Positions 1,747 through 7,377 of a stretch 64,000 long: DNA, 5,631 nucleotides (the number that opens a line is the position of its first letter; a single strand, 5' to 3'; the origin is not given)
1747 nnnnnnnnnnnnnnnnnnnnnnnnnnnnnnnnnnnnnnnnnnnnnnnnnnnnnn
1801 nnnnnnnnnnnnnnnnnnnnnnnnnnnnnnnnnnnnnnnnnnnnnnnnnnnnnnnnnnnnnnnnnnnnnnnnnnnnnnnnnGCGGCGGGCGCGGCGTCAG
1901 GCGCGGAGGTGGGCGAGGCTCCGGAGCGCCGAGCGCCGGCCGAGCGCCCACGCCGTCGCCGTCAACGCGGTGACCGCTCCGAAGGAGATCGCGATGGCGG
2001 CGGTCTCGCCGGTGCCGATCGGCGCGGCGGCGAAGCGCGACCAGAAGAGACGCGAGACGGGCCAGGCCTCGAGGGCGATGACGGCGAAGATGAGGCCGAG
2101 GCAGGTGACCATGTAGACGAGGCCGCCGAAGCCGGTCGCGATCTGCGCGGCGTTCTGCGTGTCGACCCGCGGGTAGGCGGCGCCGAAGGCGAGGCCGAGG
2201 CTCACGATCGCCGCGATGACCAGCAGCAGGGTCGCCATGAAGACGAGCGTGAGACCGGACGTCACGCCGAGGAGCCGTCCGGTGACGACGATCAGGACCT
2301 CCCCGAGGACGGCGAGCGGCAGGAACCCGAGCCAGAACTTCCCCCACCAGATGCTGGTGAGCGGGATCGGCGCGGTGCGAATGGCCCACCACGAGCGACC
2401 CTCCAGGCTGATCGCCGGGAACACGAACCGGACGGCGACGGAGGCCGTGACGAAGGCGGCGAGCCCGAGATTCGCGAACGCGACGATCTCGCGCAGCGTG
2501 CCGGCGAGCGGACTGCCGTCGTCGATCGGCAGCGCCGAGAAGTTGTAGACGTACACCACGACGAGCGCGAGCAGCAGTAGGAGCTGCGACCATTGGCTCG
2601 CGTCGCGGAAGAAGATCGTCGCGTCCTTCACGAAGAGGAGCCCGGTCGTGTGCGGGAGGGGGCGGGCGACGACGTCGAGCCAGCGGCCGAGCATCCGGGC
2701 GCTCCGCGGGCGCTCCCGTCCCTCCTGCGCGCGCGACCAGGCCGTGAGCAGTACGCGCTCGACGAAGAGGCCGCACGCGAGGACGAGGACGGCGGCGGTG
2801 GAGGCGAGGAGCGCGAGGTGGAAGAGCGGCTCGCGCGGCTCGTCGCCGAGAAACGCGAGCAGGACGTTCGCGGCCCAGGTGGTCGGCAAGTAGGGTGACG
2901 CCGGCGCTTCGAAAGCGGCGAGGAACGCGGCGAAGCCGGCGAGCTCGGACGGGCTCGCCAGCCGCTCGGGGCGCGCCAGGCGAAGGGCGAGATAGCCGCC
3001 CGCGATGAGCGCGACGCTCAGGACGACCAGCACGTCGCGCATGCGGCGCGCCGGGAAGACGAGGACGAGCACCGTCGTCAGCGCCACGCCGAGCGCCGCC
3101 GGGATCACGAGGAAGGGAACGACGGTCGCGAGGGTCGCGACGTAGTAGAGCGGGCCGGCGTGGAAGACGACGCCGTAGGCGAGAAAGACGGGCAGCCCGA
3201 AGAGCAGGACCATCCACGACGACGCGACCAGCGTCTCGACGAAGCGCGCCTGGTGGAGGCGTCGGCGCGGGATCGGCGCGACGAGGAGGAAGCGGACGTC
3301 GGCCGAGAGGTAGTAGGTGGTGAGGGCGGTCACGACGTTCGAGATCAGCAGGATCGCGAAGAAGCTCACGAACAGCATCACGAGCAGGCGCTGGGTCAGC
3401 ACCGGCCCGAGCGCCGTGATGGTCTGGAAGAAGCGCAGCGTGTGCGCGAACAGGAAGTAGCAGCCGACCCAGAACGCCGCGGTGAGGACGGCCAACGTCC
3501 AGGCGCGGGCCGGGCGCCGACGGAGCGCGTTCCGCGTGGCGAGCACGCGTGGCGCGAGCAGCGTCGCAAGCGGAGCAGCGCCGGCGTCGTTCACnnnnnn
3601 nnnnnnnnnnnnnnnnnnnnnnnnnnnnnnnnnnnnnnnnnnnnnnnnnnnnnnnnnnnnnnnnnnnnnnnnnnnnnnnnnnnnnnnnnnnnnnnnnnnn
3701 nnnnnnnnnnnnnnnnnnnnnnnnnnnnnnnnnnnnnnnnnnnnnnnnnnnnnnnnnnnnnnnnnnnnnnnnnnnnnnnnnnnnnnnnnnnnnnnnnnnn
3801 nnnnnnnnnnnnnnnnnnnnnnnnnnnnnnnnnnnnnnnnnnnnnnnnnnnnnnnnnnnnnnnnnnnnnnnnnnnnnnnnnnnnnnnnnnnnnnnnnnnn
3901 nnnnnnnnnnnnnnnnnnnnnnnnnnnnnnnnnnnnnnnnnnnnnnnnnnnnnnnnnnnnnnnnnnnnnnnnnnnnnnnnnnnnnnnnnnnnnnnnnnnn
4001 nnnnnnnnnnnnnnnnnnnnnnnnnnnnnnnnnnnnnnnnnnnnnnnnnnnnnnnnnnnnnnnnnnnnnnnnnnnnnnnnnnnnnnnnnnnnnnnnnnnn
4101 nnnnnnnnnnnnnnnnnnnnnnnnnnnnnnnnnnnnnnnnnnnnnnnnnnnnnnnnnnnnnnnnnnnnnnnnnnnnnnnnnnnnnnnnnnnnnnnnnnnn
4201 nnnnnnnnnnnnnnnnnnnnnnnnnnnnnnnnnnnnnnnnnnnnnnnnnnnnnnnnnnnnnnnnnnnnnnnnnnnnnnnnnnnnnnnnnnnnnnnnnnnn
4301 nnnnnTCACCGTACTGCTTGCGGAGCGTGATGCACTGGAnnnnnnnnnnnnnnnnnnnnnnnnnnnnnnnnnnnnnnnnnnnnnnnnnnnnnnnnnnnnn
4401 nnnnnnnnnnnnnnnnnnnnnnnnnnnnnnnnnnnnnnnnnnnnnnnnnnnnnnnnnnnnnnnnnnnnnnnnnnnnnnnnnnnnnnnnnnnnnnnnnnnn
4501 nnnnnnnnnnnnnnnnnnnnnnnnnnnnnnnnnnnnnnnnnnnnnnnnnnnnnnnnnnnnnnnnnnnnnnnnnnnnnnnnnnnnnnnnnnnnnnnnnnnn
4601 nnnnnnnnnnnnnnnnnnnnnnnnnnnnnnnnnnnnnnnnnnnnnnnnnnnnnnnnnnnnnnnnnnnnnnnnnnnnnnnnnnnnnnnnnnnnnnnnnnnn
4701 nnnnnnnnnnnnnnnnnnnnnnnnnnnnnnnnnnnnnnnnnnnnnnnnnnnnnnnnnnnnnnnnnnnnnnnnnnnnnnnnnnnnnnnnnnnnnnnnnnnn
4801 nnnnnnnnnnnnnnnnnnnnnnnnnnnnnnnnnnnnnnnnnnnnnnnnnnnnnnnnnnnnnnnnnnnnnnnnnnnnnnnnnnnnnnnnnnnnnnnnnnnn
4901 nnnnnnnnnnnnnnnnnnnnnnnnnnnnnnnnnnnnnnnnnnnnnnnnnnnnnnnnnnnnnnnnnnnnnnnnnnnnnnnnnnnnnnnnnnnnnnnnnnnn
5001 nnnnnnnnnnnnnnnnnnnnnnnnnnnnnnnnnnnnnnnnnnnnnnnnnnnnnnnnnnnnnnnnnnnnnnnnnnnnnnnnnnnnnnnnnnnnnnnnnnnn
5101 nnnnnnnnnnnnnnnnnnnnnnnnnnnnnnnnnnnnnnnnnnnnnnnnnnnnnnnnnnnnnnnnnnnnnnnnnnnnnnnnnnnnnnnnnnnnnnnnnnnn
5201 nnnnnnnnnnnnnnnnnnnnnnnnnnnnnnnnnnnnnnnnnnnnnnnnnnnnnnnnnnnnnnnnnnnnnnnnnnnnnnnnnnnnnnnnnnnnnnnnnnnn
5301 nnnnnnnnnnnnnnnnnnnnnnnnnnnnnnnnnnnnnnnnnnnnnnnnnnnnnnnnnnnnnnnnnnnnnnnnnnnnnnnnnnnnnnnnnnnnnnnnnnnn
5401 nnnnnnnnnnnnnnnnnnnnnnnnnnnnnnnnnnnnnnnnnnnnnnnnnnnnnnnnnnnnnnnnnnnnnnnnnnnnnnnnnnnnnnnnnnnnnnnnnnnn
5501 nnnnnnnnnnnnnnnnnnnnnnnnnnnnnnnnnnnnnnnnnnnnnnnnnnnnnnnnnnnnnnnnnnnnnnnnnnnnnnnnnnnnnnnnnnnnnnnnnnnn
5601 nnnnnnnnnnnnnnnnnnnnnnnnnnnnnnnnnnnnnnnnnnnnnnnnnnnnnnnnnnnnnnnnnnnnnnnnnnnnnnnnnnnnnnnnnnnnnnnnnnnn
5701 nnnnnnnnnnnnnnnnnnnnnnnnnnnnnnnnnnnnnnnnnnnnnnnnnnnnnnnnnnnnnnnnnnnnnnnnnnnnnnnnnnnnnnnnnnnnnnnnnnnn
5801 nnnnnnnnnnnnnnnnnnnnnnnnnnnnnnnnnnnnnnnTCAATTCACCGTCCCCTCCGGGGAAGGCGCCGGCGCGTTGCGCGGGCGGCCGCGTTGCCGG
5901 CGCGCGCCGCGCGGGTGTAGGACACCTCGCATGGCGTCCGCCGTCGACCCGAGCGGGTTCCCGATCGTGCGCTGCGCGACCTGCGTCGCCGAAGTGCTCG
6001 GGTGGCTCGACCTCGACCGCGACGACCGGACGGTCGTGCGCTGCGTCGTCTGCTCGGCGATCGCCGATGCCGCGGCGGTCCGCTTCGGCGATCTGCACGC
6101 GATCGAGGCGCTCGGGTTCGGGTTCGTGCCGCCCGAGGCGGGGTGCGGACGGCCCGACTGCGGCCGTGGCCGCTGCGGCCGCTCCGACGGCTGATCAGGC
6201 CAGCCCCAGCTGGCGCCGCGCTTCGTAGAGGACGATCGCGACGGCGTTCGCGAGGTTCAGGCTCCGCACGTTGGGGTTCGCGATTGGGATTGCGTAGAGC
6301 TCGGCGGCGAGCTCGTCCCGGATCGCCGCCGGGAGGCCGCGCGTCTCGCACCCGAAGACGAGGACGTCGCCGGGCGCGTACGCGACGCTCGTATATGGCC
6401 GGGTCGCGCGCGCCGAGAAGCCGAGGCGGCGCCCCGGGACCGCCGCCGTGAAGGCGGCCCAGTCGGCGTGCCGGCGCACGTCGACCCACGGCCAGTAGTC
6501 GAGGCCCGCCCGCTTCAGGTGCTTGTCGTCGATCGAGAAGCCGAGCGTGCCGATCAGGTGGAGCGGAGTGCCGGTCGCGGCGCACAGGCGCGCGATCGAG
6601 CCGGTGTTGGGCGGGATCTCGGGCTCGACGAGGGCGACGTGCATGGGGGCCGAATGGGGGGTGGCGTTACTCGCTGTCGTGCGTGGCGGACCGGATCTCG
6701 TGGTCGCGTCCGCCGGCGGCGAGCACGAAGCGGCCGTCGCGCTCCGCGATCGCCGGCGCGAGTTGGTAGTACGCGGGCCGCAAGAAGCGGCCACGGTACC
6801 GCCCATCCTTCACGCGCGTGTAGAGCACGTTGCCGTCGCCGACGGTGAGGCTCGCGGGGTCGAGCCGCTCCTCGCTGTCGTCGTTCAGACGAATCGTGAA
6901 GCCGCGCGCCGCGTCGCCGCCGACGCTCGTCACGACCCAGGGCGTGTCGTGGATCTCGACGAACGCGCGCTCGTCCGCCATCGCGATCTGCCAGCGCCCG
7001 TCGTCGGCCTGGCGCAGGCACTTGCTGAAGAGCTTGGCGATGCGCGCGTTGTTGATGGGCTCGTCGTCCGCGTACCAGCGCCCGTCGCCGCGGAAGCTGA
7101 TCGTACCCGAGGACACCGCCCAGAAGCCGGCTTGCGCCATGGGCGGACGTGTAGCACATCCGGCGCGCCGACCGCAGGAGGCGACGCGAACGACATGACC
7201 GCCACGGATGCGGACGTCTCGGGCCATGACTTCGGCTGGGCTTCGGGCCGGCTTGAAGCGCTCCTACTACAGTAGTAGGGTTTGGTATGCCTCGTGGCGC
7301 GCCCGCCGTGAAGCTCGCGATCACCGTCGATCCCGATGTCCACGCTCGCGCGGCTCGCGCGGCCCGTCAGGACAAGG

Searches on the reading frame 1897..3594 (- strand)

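Call 68: search_protein_families(library=pfam, proteins=[window:1897-3594:-], max_evalue=0.001)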
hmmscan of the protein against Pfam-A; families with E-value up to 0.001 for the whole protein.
window:1897-3594:- (565 aa): 1 family
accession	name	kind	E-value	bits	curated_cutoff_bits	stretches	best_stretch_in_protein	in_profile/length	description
PF16949.11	ABC_tran_2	-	5.8e-107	359.2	25.7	1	31-560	10-537/542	Putative ATP-binding cassette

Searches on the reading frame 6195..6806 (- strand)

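Call 83: search_protein_families(library=pfam, proteins=[window:6195-6806:-], max_evalue=0.001)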
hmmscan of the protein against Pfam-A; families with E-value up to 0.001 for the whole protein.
window:6195-6806:- (203 aa): 1 family
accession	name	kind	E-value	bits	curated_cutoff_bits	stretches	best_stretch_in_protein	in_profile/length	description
PF00588.24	SpoU_methylase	-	8.6e-29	100.9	29.7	1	55-194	2-142/142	SpoU rRNA Methylase family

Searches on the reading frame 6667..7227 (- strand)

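Call 83: search_protein_families(library=pfam, proteins=[window:6667-7227:-], max_evalue=0.001)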
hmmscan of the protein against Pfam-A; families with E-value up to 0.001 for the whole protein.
window:6667-7227:- (186 aa): 1 family
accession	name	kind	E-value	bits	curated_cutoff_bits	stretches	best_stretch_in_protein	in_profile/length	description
PF06938.16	DUF1285_N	-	1e-05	25.7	29.3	1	42-94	15-66/67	Domain of unknown function (DUF1285), N-terminal domain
